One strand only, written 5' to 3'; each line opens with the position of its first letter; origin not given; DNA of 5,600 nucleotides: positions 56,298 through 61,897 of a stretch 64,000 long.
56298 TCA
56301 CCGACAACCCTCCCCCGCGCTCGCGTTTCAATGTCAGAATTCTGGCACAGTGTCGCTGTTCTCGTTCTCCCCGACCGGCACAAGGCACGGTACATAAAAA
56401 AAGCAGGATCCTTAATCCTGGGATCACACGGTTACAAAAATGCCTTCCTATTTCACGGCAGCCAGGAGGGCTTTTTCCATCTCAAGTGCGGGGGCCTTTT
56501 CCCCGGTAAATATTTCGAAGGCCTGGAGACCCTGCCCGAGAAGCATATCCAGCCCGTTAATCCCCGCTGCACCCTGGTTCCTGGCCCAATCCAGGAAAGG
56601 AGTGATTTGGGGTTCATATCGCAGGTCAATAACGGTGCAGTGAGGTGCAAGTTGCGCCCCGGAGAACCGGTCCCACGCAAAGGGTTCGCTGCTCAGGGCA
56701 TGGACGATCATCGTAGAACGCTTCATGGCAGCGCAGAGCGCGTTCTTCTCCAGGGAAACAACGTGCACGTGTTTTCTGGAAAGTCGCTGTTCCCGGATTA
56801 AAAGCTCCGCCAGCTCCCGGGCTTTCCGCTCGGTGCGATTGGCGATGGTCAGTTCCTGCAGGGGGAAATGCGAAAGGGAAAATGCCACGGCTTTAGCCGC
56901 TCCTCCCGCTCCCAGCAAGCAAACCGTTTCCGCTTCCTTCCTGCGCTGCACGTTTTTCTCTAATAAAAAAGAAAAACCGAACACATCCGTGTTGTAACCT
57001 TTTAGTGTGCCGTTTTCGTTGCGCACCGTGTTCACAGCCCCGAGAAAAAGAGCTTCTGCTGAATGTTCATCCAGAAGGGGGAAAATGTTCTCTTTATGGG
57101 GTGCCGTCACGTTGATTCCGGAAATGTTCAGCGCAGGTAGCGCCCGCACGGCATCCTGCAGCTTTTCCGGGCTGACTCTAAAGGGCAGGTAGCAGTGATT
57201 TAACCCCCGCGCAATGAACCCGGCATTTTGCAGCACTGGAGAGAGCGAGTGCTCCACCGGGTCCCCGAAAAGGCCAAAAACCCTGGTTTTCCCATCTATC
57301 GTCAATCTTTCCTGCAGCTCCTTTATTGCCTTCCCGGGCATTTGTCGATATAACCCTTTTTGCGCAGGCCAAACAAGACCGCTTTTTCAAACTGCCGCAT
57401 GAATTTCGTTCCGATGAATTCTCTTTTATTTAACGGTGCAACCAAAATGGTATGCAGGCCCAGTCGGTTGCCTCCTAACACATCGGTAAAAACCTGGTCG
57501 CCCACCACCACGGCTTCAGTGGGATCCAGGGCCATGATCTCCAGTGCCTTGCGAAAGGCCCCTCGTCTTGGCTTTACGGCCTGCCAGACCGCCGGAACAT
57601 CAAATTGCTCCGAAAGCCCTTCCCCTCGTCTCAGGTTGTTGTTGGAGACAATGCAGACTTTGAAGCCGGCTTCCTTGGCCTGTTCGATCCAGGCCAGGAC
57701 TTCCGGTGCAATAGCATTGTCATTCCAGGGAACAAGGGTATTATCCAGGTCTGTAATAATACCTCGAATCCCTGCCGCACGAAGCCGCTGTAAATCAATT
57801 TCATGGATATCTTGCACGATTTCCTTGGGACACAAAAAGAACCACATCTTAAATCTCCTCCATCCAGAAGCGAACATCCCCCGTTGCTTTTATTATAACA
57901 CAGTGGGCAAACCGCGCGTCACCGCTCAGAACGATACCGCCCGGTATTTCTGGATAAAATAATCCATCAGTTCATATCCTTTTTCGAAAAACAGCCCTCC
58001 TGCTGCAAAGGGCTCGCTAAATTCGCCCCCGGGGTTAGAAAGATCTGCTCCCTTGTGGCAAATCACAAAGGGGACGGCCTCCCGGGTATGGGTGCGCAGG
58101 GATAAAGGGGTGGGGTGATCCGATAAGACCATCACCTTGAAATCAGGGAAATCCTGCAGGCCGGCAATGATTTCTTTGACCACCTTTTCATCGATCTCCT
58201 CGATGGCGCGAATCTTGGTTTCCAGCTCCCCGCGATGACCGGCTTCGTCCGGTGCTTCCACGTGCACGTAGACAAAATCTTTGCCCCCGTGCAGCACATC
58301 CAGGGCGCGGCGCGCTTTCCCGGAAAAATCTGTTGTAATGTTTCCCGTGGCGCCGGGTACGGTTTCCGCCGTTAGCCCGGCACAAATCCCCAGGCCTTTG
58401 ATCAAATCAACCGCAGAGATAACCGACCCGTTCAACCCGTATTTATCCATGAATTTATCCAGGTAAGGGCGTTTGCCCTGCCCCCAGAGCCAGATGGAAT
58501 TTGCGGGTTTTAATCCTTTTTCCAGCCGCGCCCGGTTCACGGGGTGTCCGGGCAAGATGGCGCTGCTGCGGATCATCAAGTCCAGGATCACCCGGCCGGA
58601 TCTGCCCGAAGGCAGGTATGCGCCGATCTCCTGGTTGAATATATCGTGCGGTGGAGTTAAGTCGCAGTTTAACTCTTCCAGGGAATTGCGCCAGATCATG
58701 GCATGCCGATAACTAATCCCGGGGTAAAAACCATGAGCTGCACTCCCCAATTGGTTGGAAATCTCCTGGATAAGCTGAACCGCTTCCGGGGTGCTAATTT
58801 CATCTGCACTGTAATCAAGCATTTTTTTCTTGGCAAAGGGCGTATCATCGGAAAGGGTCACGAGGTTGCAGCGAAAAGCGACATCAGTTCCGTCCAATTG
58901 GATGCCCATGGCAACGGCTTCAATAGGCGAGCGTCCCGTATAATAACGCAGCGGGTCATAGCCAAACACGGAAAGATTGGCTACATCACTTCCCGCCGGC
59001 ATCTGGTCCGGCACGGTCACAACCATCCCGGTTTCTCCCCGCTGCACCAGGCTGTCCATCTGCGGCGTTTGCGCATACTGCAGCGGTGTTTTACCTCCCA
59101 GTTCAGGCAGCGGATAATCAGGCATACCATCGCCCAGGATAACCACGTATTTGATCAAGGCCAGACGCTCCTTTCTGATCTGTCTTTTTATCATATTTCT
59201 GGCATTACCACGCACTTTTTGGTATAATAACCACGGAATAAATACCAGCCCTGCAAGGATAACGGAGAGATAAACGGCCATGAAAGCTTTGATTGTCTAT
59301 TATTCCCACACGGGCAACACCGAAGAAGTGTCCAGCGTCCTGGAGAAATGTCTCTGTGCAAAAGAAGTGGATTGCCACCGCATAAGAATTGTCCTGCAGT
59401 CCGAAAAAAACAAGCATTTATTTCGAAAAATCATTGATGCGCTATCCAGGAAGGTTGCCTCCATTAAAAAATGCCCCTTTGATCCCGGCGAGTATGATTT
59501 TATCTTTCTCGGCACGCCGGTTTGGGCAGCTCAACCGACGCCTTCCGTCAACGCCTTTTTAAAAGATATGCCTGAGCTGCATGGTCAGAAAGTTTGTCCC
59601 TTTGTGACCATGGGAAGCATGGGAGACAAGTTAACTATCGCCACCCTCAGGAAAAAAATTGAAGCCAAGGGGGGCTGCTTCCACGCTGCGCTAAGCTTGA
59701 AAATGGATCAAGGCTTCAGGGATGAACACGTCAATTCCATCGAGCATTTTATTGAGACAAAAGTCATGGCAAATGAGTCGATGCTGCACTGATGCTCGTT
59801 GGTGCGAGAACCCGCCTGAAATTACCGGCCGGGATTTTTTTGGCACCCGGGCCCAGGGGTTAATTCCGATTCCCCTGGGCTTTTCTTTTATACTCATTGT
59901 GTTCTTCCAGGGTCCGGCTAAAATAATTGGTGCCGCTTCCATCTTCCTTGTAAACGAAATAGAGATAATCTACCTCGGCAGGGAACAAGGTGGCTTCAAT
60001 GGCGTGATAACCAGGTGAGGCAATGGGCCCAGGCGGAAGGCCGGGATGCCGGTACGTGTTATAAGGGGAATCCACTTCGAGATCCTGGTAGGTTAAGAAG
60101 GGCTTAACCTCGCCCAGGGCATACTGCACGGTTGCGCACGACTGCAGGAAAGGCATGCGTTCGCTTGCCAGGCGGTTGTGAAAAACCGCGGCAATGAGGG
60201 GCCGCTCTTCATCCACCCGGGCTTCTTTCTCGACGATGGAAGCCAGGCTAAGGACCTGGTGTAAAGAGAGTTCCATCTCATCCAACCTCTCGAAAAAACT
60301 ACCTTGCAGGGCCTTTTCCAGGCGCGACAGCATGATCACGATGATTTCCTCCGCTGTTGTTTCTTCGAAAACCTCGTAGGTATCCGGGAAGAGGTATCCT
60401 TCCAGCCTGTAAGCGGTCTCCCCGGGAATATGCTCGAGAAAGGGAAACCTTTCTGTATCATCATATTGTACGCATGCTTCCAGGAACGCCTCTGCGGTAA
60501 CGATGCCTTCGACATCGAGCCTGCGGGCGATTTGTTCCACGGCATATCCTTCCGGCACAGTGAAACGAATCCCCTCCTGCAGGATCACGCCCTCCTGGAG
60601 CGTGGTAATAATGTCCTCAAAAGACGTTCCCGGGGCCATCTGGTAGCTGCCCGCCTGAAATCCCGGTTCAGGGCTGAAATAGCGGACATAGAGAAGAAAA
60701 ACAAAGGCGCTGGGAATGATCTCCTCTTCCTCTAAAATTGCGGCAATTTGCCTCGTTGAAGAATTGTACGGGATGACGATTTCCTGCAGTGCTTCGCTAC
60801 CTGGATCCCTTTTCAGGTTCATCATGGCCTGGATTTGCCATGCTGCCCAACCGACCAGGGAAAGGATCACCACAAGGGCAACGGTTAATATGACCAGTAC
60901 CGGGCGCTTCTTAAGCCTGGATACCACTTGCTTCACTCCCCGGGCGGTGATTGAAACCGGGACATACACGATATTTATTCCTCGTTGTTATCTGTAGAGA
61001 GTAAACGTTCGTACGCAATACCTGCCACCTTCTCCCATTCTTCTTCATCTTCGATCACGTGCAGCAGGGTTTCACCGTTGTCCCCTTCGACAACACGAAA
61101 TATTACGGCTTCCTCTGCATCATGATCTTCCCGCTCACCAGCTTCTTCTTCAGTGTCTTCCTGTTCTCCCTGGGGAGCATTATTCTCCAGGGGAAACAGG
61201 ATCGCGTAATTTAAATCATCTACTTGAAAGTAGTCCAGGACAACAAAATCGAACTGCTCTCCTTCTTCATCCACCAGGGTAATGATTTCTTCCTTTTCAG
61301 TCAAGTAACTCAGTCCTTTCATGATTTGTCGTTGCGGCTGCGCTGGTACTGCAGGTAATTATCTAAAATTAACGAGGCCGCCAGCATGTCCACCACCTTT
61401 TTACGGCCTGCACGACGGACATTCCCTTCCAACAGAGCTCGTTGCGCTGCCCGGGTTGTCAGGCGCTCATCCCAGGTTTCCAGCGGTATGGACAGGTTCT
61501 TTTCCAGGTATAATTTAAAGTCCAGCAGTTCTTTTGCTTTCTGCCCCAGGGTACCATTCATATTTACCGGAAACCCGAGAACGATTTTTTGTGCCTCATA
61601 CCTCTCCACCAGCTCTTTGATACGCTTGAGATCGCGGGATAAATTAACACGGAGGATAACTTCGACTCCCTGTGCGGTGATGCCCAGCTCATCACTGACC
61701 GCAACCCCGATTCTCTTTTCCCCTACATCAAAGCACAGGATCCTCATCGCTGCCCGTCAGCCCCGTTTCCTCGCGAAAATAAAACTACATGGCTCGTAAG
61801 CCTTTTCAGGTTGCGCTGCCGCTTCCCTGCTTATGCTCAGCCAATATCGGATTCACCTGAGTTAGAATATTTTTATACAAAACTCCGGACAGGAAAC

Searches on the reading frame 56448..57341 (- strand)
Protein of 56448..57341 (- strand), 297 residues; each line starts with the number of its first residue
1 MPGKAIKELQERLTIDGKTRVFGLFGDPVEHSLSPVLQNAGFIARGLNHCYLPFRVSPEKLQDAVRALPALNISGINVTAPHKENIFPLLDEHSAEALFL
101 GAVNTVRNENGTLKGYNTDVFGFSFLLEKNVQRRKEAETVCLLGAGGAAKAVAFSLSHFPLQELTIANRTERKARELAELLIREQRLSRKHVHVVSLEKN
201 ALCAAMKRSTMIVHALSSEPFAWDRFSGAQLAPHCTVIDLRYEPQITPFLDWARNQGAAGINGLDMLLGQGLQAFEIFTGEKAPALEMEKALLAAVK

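Call 31: search_protein_families(library=pfam, proteins=[window:56448-57341:-], max_evalue=0.00001)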
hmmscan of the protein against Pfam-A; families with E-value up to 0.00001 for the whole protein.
window:56448-57341:- (297 aa): 3 families
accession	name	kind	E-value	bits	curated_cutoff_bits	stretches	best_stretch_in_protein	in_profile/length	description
PF08501.16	Shikimate_dh_N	-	9.5e-27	93.5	27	1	24-106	1-83/83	Shikimate dehydrogenase substrate binding domain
PF18317.6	SDH_C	-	1.2e-10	41.4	25.8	1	263-293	1-31/31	Shikimate 5'-dehydrogenase C-terminal domain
PF01488.26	Shikimate_DH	-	7.8e-08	32.9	24.3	1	131-213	7-90/138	Shikimate / quinate 5-dehydrogenase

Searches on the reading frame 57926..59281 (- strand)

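Call 31: search_protein_families(library=pfam, proteins=[window:57926-59281:-], max_evalue=0.00001)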
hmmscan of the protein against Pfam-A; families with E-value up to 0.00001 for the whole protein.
window:57926-59281:- (451 aa): 2 families
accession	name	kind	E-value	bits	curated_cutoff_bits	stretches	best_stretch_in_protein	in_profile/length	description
PF10143.14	PhosphMutase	-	2e-55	187.7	21.5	1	80-249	2-170/170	2,3-bisphosphoglycerate-independent phosphoglycerate mutase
PF01676.23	Metalloenzyme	-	6.4e-40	137.7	24.3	1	44-413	2-226/252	Metalloenzyme superfamily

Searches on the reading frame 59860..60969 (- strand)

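Call 31: search_protein_families(library=pfam, proteins=[window:59860-60969:-], max_evalue=0.00001)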
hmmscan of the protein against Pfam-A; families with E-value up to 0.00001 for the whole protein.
window:59860-60969:- (369 aa): 1 family
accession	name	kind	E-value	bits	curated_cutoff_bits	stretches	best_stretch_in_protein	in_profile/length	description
PF02618.21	YceG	-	6.2e-87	292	32.4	1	64-363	1-275/275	YceG-like family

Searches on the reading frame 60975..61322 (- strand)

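Call 34: search_protein_families(library=pfam, proteins=[window:60975-61322:-], max_evalue=0.01)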
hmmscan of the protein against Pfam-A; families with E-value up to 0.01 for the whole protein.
window:60975-61322:- (115 aa): 1 family
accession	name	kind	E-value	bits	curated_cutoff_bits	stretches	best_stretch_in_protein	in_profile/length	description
PF06949.16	DUF1292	-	2.2e-14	54.5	24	1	19-107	1-74/75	Protein of unknown function (DUF1292)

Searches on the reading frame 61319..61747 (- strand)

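Call 34: search_protein_families(library=pfam, proteins=[window:61319-61747:-], max_evalue=0.01)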
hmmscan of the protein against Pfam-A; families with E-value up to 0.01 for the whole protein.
window:61319-61747:- (142 aa): 1 family
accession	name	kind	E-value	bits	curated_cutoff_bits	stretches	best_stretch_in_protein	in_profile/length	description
PF03652.20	RuvX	-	1.1e-41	142.8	29.2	1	1-133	1-133/134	Holliday junction resolvase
